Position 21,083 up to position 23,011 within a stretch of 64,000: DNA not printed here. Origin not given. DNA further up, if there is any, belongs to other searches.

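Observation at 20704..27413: Compact HdrC-HdrB-HdrA-MvhD + soluble SdhB/SdhA-like + HybD-like operon: candidate flavin-based bifurcating fumarate reductase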

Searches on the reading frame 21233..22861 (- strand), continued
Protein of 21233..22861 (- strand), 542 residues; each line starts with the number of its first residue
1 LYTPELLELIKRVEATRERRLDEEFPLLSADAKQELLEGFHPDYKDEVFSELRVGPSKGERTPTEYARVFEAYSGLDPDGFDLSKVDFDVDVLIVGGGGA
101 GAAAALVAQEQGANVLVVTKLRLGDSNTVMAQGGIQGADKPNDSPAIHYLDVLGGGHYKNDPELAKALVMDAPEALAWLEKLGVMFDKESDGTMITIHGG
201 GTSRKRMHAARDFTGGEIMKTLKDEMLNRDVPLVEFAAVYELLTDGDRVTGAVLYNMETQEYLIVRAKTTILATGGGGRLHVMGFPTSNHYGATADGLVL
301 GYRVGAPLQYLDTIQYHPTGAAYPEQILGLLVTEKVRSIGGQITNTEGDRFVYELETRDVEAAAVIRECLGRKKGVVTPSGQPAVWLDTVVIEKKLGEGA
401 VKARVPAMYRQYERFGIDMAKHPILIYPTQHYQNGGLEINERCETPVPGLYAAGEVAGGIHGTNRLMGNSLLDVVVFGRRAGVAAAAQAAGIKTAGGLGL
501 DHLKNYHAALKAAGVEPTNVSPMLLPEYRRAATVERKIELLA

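Call 9: find_homologous_proteins(query=window:21233-22861:-)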
Query window:21233-22861:- (542 aa): 8000 proteins with E <= 0.001 among 8000 candidates; the best 120 are listed.
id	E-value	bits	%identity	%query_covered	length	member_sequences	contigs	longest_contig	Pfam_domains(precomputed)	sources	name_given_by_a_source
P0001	0.0e+0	1191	98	100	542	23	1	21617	PF01266.31,PF00890.31,PF07992.21,PF03486.21,PF12831.14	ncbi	-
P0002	0.0e+0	1174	96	100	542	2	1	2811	PF01266.31,PF00890.31,PF07992.21,PF12831.14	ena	-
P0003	0.0e+0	1163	96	99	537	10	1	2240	PF01266.31,PF00890.31,PF07992.21,PF03486.21,PF12831.14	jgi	jgi:succinate dehydrogenase / fumarate reductase flavoprotein subunit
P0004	0.0e+0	1139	93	100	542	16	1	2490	PF01266.31,PF00890.31,PF07992.21,PF03486.21,PF12831.14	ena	-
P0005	0.0e+0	1137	93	100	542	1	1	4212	PF01266.31,PF00890.31,PF07992.21,PF03486.21,PF12831.14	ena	-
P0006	0.0e+0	1136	93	100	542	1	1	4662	PF01266.31,PF00890.31,PF07992.21,PF12831.14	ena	-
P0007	0.0e+0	1134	93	100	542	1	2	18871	PF01266.31,PF00890.31,PF07992.21,PF12831.14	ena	-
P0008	0.0e+0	1131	92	100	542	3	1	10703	PF01266.31,PF00890.31,PF07992.21,PF03486.21,PF12831.14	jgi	-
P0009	0.0e+0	1130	92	100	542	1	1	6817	PF01266.31,PF00890.31,PF07992.21,PF12831.14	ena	-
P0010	0.0e+0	1114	91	100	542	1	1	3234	PF01266.31,PF00890.31,PF07992.21,PF03486.21,PF12831.14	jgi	-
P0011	0.0e+0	1098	90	100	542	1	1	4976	PF01266.31,PF00890.31,PF07992.21,PF03486.21,PF12831.14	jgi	jgi:succinate dehydrogenase / fumarate reductase flavoprotein subunit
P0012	0.0e+0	1094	89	100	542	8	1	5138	PF01266.31,PF00890.31,PF07992.21,PF03486.21,PF12831.14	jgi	-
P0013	0.0e+0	1087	88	100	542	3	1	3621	PF01266.31,PF00890.31,PF07992.21,PF03486.21,PF12831.14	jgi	jgi:succinate dehydrogenase/fumarate reductase flavoprotein subunit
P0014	0.0e+0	1087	89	100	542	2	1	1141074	PF01266.31,PF00890.31,PF07992.21,PF03486.21,PF12831.14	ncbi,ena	-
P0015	0.0e+0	1082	88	100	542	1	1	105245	PF01266.31,PF00890.31,PF07992.21,PF03486.21,PF12831.14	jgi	-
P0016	0.0e+0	1079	88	100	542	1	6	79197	PF01266.31,PF00890.31,PF07992.21,PF03486.21,PF12831.14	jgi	-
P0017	0.0e+0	1071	87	100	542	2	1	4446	PF01266.31,PF00890.31,PF07992.21,PF03486.21,PF01134.29,PF12831.14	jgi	-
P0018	0.0e+0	1063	87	100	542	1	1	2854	PF01266.31,PF00890.31,PF07992.21,PF03486.21,PF12831.14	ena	-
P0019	0.0e+0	1056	86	100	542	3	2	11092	PF01266.31,PF00890.31,PF07992.21,PF03486.21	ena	-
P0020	0.0e+0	1052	87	100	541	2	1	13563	PF01266.31,PF00890.31,PF07992.21,PF03486.21,PF12831.14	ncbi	-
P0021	0.0e+0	1046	86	99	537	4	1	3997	PF01266.31,PF00890.31,PF07992.21,PF03486.21,PF01134.29,PF12831.14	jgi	jgi:succinate dehydrogenase / fumarate reductase flavoprotein subunit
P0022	0.0e+0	1026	84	99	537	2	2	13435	PF01266.31,PF00890.31,PF07992.21,PF03486.21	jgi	jgi:succinate dehydrogenase/fumarate reductase flavoprotein subunit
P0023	0.0e+0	1024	83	100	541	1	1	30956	PF01266.31,PF00890.31,PF07992.21,PF03486.21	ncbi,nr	ncbi:MAG: FAD-binding protein [Candidatus Eisenbacteria bacterium]|nr:FAD-binding protein [Candidatu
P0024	8.5e-297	1003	82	100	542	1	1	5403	PF01266.31,PF00890.31,PF07992.21,PF03486.21,PF01134.29,PF12831.14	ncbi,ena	-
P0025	3.9e-296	1001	81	100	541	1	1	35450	PF01266.31,PF00890.31,PF07992.21,PF03486.21,PF12831.14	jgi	jgi:succinate dehydrogenase / fumarate reductase flavoprotein subunit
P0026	2.3e-295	998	82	99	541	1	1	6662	PF01266.31,PF00890.31,PF07992.21,PF03486.21,PF12831.14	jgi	jgi:succinate dehydrogenase/fumarate reductase flavoprotein subunit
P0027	3.8e-294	994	82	98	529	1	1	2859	PF01266.31,PF00890.31,PF07992.21,PF03486.21,PF01134.29,PF12831.14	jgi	jgi:succinate dehydrogenase / fumarate reductase flavoprotein subunit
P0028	8.7e-294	993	80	100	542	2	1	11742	PF01266.31,PF00890.31,PF07992.21,PF03486.21,PF01134.29,PF12831.14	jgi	-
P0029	1.7e-293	992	82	99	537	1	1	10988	PF01266.31,PF00890.31,PF07992.21,PF03486.21,PF01134.29,PF12831.14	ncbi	-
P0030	2.6e-293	992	82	99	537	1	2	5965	PF01266.31,PF00890.31,PF07992.21,PF03486.21,PF12831.14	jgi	jgi:succinate dehydrogenase/fumarate reductase flavoprotein subunit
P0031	2.8e-292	988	82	99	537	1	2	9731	PF01266.31,PF00890.31,PF07992.21,PF12831.14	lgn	-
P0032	6.0e-292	987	80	99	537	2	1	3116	PF01266.31,PF00890.31,PF07992.21,PF03486.21,PF01494.26,PF12831.14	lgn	-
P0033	3.9e-291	984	80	100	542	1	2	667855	PF01266.31,PF00890.31,PF07992.21,PF03486.21,PF12831.14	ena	-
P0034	7.6e-291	983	80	100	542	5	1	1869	PF01266.31,PF00890.31,PF07992.21,PF03486.21,PF12831.14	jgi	-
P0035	1.0e-290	983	80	100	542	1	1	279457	PF01266.31,PF00890.31,PF07992.21,PF03486.21,PF12831.14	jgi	-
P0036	1.2e-287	973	80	99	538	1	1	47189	PF01266.31,PF00890.31,PF07992.21,PF03486.21,PF01134.29,PF12831.14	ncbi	-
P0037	6.2e-287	971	78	100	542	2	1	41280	PF01266.31,PF00890.31,PF07992.21,PF03486.21,PF01494.26,PF12831.14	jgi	-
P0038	2.9e-286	968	79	100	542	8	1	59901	PF01266.31,PF00890.31,PF07992.21,PF03486.21,PF12831.14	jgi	-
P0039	1.5e-283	959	79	99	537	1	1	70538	PF01266.31,PF00890.31,PF07992.21,PF03486.21,PF12831.14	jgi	jgi:succinate dehydrogenase / fumarate reductase flavoprotein subunit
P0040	9.0e-280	947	77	100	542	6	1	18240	PF01266.31,PF00890.31,PF07992.21,PF12831.14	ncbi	-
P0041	7.9e-279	944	76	100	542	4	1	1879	PF01266.31,PF00890.31,PF07992.21,PF03486.21,PF01494.26,PF12831.14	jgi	-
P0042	3.1e-278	942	76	100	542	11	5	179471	PF01266.31,PF00890.31,PF07992.21,PF03486.21,PF12831.14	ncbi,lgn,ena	-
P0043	8.2e-277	937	77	100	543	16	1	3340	PF01266.31,PF00890.31,PF07992.21,PF03486.21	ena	-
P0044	4.0e-274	928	75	100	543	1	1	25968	PF01266.31,PF00890.31,PF07992.21,PF03486.21,PF01134.29,PF12831.14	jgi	jgi:succinate dehydrogenase/fumarate reductase flavoprotein subunit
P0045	1.1e-273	927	76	99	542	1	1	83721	PF01266.31,PF00890.31,PF07992.21,PF03486.21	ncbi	-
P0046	3.5e-268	909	75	100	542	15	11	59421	PF01266.31,PF00890.31,PF07992.21,PF12831.14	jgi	jgi:succinate dehydrogenase / fumarate reductase flavoprotein subunit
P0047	7.3e-268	908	74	100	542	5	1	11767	PF01266.31,PF00890.31,PF07992.21,PF12831.14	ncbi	-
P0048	4.3e-265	898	73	100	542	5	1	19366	PF01266.31,PF00890.31,PF07992.21,PF01134.29,PF12831.14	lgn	-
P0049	4.5e-264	895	72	100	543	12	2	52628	PF01266.31,PF00890.31,PF07992.21,PF03486.21,PF01494.26,PF12831.14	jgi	-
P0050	6.5e-264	895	73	100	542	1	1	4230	PF01266.31,PF00890.31,PF07992.21,PF03486.21,PF01134.29,PF12831.14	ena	-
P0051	2.9e-263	892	73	100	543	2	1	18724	PF01266.31,PF00890.31,PF07992.21,PF03486.21,PF01134.29,PF12831.14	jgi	jgi:succinate dehydrogenase/fumarate reductase flavoprotein subunit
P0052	3.4e-263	892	73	99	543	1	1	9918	PF01266.31,PF00890.31,PF07992.21,PF03486.21,PF01494.26,PF12831.14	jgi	jgi:succinate dehydrogenase / fumarate reductase flavoprotein subunit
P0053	4.3e-263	892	73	100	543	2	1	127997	PF01266.31,PF00890.31,PF07992.21,PF01134.29,PF12831.14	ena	-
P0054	1.8e-262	890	73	100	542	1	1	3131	PF01266.31,PF00890.31,PF07992.21,PF01134.29,PF12831.14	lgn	-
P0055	8.2e-262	888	72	100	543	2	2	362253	PF01266.31,PF00890.31,PF07992.21,PF03486.21,PF12831.14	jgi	jgi:succinate dehydrogenase / fumarate reductase flavoprotein subunit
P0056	1.7e-260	883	73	99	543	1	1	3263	PF01266.31,PF00890.31,PF07992.21,PF03486.21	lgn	-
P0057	3.1e-260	882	72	100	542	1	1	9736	PF01266.31,PF00890.31,PF07992.21,PF03486.21,PF12831.14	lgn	-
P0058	3.4e-260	882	72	100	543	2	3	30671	PF01266.31,PF00890.31,PF07992.21,PF01134.29,PF01494.26,PF12831.14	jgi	-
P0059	7.4e-259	878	72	99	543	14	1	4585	PF01266.31,PF00890.31,PF07992.21,PF03486.21,PF12831.14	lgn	-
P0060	2.4e-258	876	74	97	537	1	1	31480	PF01266.31,PF00890.31,PF07992.21,PF03486.21,PF12831.14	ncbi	ncbi:MAG: FAD-dependent oxidoreductase [Candidatus Eisenbacteria bacterium]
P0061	5.5e-257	872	72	99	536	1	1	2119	PF01266.31,PF00890.31,PF07992.21,PF03486.21,PF12831.14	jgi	jgi:succinate dehydrogenase / fumarate reductase flavoprotein subunit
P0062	6.4e-257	871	71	100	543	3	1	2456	PF01266.31,PF00890.31,PF07992.21,PF03486.21,PF01494.26,PF12831.14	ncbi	-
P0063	2.8e-253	859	71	100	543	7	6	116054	PF01266.31,PF00890.31,PF07992.21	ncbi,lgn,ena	-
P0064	7.1e-250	848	69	100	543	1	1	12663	PF01266.31,PF00890.31,PF07992.21,PF03486.21,PF01134.29,PF12831.14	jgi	jgi:succinate dehydrogenase/fumarate reductase flavoprotein subunit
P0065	6.4e-248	842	70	96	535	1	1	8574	PF01266.31,PF00890.31,PF07992.21,PF03486.21,PF01134.29,PF01494.26,PF12831.14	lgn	-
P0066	1.3e-245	834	67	98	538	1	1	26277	PF01266.31,PF00890.31,PF07992.21,PF03486.21,PF01494.26,PF12831.14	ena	-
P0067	9.2e-245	831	68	98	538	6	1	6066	PF01266.31,PF00890.31,PF07992.21,PF03486.21,PF01134.29,PF01494.26,PF12831.14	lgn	-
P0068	2.9e-243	826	68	96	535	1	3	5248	PF01266.31,PF00890.31,PF07992.21,PF01134.29,PF12831.14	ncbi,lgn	ncbi:MAG: FAD-dependent oxidoreductase, partial [bacterium]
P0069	2.6e-242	823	66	100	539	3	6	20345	PF01266.31,PF00890.31,PF07992.21,PF03486.21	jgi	jgi:aspartate oxidase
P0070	6.6e-242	822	65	100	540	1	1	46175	PF01266.31,PF00890.31,PF07992.21,PF03486.21,PF01134.29,PF12831.14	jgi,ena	-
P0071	2.5e-241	820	65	100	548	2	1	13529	PF01266.31,PF00890.31,PF07992.21,PF03486.21,PF12831.14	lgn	-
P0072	4.1e-241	819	66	99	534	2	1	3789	PF01266.31,PF00890.31,PF07992.21,PF03486.21,PF12831.14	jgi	-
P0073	4.2e-241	819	65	99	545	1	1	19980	PF01266.31,PF00890.31,PF07992.21,PF03486.21,PF12831.14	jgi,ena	-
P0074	2.3e-240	817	65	100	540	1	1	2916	PF01266.31,PF00890.31,PF07992.21,PF03486.21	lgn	-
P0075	3.0e-240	816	67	99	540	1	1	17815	PF01266.31,PF00890.31,PF07992.21,PF03486.21,PF01494.26,PF12831.14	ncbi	-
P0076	5.2e-240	816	64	100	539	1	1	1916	PF01266.31,PF00890.31,PF07992.21,PF03486.21,PF01134.29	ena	-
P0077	5.6e-240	816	64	100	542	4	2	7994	PF01266.31,PF00890.31,PF07992.21,PF03486.21,PF01134.29,PF12831.14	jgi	-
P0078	6.8e-240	815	68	97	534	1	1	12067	PF01266.31,PF00890.31,PF07992.21,PF03486.21,PF01134.29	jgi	jgi:succinate dehydrogenase / fumarate reductase flavoprotein subunit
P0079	1.9e-239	814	68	97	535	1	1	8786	PF01266.31,PF00890.31,PF07992.21,PF03486.21,PF01134.29,PF12831.14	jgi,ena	-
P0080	2.2e-239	814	64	100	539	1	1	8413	PF01266.31,PF00890.31,PF07992.21,PF03486.21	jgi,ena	-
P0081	4.3e-239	813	65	99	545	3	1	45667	PF01266.31,PF00890.31,PF07992.21,PF03486.21,PF12831.14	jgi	jgi:succinate dehydrogenase / fumarate reductase flavoprotein subunit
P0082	6.8e-239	812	66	99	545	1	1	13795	PF01266.31,PF00890.31,PF07992.21,PF03486.21,PF12831.14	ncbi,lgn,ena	-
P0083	7.6e-239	812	64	100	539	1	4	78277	PF01266.31,PF00890.31,PF07992.21,PF03486.21,PF12831.14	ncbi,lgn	-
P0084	1.1e-238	811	64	100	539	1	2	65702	PF01266.31,PF00890.31,PF07992.21,PF03486.21,PF12831.14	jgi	jgi:succinate dehydrogenase / fumarate reductase flavoprotein subunit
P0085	1.3e-238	811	65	99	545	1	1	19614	PF01266.31,PF00890.31,PF07992.21,PF03486.21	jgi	jgi:succinate dehydrogenase / fumarate reductase flavoprotein subunit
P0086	2.4e-238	810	64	100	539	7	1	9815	PF01266.31,PF00890.31,PF07992.21,PF03486.21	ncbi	-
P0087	6.3e-238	809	64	100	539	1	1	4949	PF01266.31,PF00890.31,PF07992.21,PF03486.21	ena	-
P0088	2.2e-237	807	64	100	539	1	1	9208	PF01266.31,PF00890.31,PF07992.21,PF03486.21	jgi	jgi:succinate dehydrogenase / fumarate reductase flavoprotein subunit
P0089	3.9e-237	806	64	100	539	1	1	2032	PF01266.31,PF00890.31,PF07992.21,PF03486.21,PF12831.14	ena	-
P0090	8.4e-237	805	63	100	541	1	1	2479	PF01266.31,PF00890.31,PF07992.21,PF03486.21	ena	-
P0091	1.0e-236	805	63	100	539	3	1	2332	PF01266.31,PF00890.31,PF07992.21,PF03486.21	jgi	-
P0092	1.1e-236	805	65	100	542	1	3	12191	PF01266.31,PF00890.31,PF07992.21,PF03486.21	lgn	-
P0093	3.0e-236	803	63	100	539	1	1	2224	PF01266.31,PF00890.31,PF07992.21,PF03486.21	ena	-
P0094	3.0e-236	803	64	100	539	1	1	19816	PF01266.31,PF00890.31,PF07992.21,PF03486.21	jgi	-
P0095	4.2e-236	803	66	98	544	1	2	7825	PF00890.31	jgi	jgi:succinate dehydrogenase/fumarate reductase flavoprotein subunit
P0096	5.0e-236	803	63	100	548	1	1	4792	PF01266.31,PF00890.31,PF07992.21,PF03486.21,PF01134.29,PF12831.14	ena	-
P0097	6.7e-236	802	65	99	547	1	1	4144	PF01266.31,PF00890.31,PF07992.21,PF03486.21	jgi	jgi:succinate dehydrogenase / fumarate reductase flavoprotein subunit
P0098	8.6e-236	802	64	97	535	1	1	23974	PF01266.31,PF00890.31,PF07992.21,PF03486.21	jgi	jgi:succinate dehydrogenase / fumarate reductase flavoprotein subunit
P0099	9.1e-236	802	-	-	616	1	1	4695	PF01266.31,PF00890.31,PF07992.21,PF03486.21,PF12831.14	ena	-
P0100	1.2e-235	801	63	100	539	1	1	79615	PF01266.31,PF00890.31,PF07992.21,PF03486.21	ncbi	-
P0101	1.5e-235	801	65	98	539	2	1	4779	PF01266.31,PF00890.31,PF07992.21,PF03486.21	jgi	-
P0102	1.6e-235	801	65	100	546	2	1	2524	PF01266.31,PF00890.31,PF07992.21,PF03486.21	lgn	-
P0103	1.8e-235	801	63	100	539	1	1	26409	PF01266.31,PF00890.31,PF07992.21,PF03486.21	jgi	jgi:succinate dehydrogenase / fumarate reductase flavoprotein subunit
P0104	1.9e-235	801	64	100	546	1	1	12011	PF01266.31,PF00890.31,PF07992.21,PF03486.21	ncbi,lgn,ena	-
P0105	2.3e-235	800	63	100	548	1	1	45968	PF01266.31,PF00890.31,PF07992.21,PF03486.21,PF01134.29,PF12831.14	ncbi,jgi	-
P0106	2.4e-235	800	63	100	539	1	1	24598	PF01266.31,PF00890.31,PF07992.21,PF03486.21,PF12831.14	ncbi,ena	-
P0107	3.2e-235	800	63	100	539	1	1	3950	PF01266.31,PF00890.31,PF07992.21,PF03486.21,PF01134.29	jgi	jgi:succinate dehydrogenase / fumarate reductase flavoprotein subunit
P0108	3.3e-235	800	63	100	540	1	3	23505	PF01266.31,PF00890.31,PF07992.21,PF03486.21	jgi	-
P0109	3.6e-235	800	64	100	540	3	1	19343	PF01266.31,PF00890.31,PF07992.21,PF03486.21,PF01494.26,PF12831.14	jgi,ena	-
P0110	4.2e-235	799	81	80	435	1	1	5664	PF00890.31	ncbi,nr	ncbi:MAG: FAD-binding protein, partial [Candidatus Eisenbacteria bacterium]|nr:FAD-binding protein [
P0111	4.9e-235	799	63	100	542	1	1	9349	PF01266.31,PF00890.31,PF07992.21,PF03486.21,PF12831.14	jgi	-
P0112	6.5e-235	799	64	99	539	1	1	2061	PF01266.31,PF00890.31,PF07992.21,PF03486.21,PF12831.14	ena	-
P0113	8.1e-235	799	65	99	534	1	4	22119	PF01266.31,PF00890.31,PF07992.21,PF03486.21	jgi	-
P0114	8.8e-235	798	63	99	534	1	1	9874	PF01266.31,PF00890.31,PF07992.21,PF03486.21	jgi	jgi:succinate dehydrogenase / fumarate reductase flavoprotein subunit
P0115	9.8e-235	798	65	99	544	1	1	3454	PF01266.31,PF00890.31,PF07992.21,PF03486.21,PF12831.14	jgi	jgi:succinate dehydrogenase / fumarate reductase flavoprotein subunit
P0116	1.0e-234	798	63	100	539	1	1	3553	PF01266.31,PF00890.31,PF07992.21,PF03486.21,PF12831.14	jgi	jgi:succinate dehydrogenase / fumarate reductase flavoprotein subunit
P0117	1.2e-234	798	63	100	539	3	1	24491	PF01266.31,PF00890.31,PF07992.21,PF03486.21,PF01134.29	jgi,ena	-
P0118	1.2e-234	798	65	99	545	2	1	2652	PF01266.31,PF00890.31,PF07992.21,PF03486.21,PF12831.14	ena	-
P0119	1.3e-234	798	66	97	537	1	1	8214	PF01266.31,PF00890.31,PF07992.21,PF03486.21,PF12831.14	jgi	jgi:succinate dehydrogenase/fumarate reductase flavoprotein subunit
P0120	1.4e-234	798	65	99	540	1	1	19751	PF01266.31,PF00890.31,PF07992.21,PF03486.21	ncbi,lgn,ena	-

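Call 11: find_encoding_contigs(protein=P0014, flank=10000, max_places=2)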
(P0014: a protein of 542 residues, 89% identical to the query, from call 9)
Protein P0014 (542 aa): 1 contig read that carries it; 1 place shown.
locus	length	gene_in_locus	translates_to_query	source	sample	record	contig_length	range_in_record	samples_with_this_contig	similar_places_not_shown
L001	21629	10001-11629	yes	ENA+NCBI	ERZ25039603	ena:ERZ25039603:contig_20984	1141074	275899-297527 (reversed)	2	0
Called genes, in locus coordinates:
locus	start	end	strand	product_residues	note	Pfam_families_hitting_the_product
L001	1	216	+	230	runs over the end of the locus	-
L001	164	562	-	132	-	PF01315:Ald_Xan_dh_C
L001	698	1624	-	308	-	PF13302:Acetyltransf_3 (weak), PF00583:Acetyltransf_1, PF13508:Acetyltransf_7 (weak)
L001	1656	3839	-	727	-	PF03190:Thioredox_DsbH, PF13899:Thioredoxin_7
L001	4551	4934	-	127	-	PF04463:2-thiour_desulf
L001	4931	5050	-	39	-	-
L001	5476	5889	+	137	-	PF12838:Fer4_7 (faint), PF13183:Fer4_8, PF13237:Fer4_10 (weak), PF13187:Fer4_9, PF13534:Fer4_17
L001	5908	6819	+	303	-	PF02754:CCG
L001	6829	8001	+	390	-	-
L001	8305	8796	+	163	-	PF13484:Fer4_16 (faint), PF25160:LdpA_Fe-S-bd (faint), PF00037:Fer4 (faint), PF12797:Fer4_2 (faint), PF13237:Fer4_10, PF14697:Fer4_21, PF12838:Fer4_7, PF13187:Fer4_9, +3 more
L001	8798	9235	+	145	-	PF02662:FlpD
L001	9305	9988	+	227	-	PF13534:Fer4_17 (faint), PF13183:Fer4_8 (faint), PF14691:Fer4_20 (weak), PF13237:Fer4_10 (weak), PF12838:Fer4_7 (weak), PF13187:Fer4_9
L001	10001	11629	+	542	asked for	PF00890:FAD_binding_2, PF01266:DAO, PF03486:HI0933_like (weak), PF07992:Pyr_redox_2 (faint), PF12831:FAD_oxidored (faint)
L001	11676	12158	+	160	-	-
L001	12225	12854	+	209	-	PF07638:Sigma70_ECF (weak), PF12645:HTH_16 (weak), PF04542:Sigma70_r2, PF08281:Sigma70_r4_2, PF04545:Sigma70_r4 (weak)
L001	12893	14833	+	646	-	PF26549:Tricorn_N (faint), PF05448:AXE1 (faint), PF02129:Peptidase_S15, PF20434:BD-FAE, PF01738:DLH, PF12697:Abhydrolase_6 (weak), PF00326:Peptidase_S9, PF07859:Abhydrolase_3 (weak), +1 more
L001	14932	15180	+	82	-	PF13490:zf-HC2 (weak)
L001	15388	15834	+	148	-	PF27746:Small_heat_shock_put (weak), PF00011:HSP20, PF17886:ArsA_HSP20 (weak)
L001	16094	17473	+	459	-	PF07992:Pyr_redox_2, PF13450:NAD_binding_8 (faint), PF00070:Pyr_redox, PF02852:Pyr_redox_dim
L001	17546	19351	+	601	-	PF05524:PEP-utilisers_N, PF00391:PEP-utilizers, PF02896:PEP-utilizers_C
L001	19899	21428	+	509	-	PF13424:TPR_12 (faint), PF13525:YfiO (faint), PF07719:TPR_2 (faint), PF13174:TPR_6 (faint), PF13428:TPR_14 (faint), PF13432:TPR_16 (faint), PF21545:T7SS_EccA1_N (weak)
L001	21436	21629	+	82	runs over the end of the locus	PF01464:SLT (weak)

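Call 12: find_encoding_contigs(protein=P0055, flank=10000, max_places=2)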
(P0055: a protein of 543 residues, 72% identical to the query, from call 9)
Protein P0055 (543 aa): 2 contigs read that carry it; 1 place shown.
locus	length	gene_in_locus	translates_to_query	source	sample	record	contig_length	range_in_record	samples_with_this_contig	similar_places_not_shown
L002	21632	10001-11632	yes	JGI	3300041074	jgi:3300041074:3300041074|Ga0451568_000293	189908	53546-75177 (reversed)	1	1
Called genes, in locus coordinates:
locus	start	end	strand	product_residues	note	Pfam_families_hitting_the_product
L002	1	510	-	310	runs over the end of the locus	PF04463:2-thiour_desulf, PF08349:DUF1722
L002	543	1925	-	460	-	PF00875:DNA_photolyase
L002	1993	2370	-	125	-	PF13298:LigD_N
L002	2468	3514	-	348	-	PF00274:Glycolytic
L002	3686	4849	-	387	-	PF05048:NosD (weak), PF13229:Beta_helix, PF05048:NosD, PF13229:Beta_helix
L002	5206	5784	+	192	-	PF13237:Fer4_10 (weak), PF13183:Fer4_8, PF13187:Fer4_9, PF13534:Fer4_17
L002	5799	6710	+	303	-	PF02754:CCG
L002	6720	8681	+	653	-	PF00890:FAD_binding_2 (weak), PF01134:GIDA (weak), PF12831:FAD_oxidored, PF13450:NAD_binding_8 (weak), PF00037:Fer4 (weak), PF12838:Fer4_7, PF13237:Fer4_10, PF14697:Fer4_21, +7 more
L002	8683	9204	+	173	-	PF02662:FlpD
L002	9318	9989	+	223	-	PF13183:Fer4_8 (faint), PF13534:Fer4_17 (faint), PF14691:Fer4_20 (weak), PF13237:Fer4_10, PF12838:Fer4_7 (weak), PF13187:Fer4_9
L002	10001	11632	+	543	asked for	PF00890:FAD_binding_2, PF01266:DAO (weak), PF03486:HI0933_like (faint), PF07992:Pyr_redox_2 (faint), PF12831:FAD_oxidored (faint)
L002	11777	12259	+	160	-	PF01750:HycI (faint)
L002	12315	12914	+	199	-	PF07638:Sigma70_ECF, PF12645:HTH_16 (weak), PF04542:Sigma70_r2, PF08281:Sigma70_r4_2, PF04545:Sigma70_r4 (weak)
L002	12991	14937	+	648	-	PF26549:Tricorn_N (weak), PF07859:Abhydrolase_3 (faint), PF05448:AXE1 (weak), PF02129:Peptidase_S15, PF20434:BD-FAE, PF00326:Peptidase_S9, PF01738:DLH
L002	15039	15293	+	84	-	PF13490:zf-HC2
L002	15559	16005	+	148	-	PF00011:HSP20, PF17886:ArsA_HSP20 (weak)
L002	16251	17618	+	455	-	PF03486:HI0933_like (faint), PF05834:Lycopene_cycl (faint), PF07992:Pyr_redox_2, PF13450:NAD_binding_8 (faint), PF00070:Pyr_redox, PF02852:Pyr_redox_dim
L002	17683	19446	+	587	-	PF05524:PEP-utilisers_N, PF00391:PEP-utilizers, PF02896:PEP-utilizers_C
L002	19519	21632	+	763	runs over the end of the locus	PF12895:ANAPC3 (faint), PF13424:TPR_12 (faint), PF00515:TPR_1 (faint), PF07719:TPR_2 (faint), PF13174:TPR_6 (faint), PF13176:TPR_7 (faint), PF13432:TPR_16 (weak), PF01464:SLT, +4 more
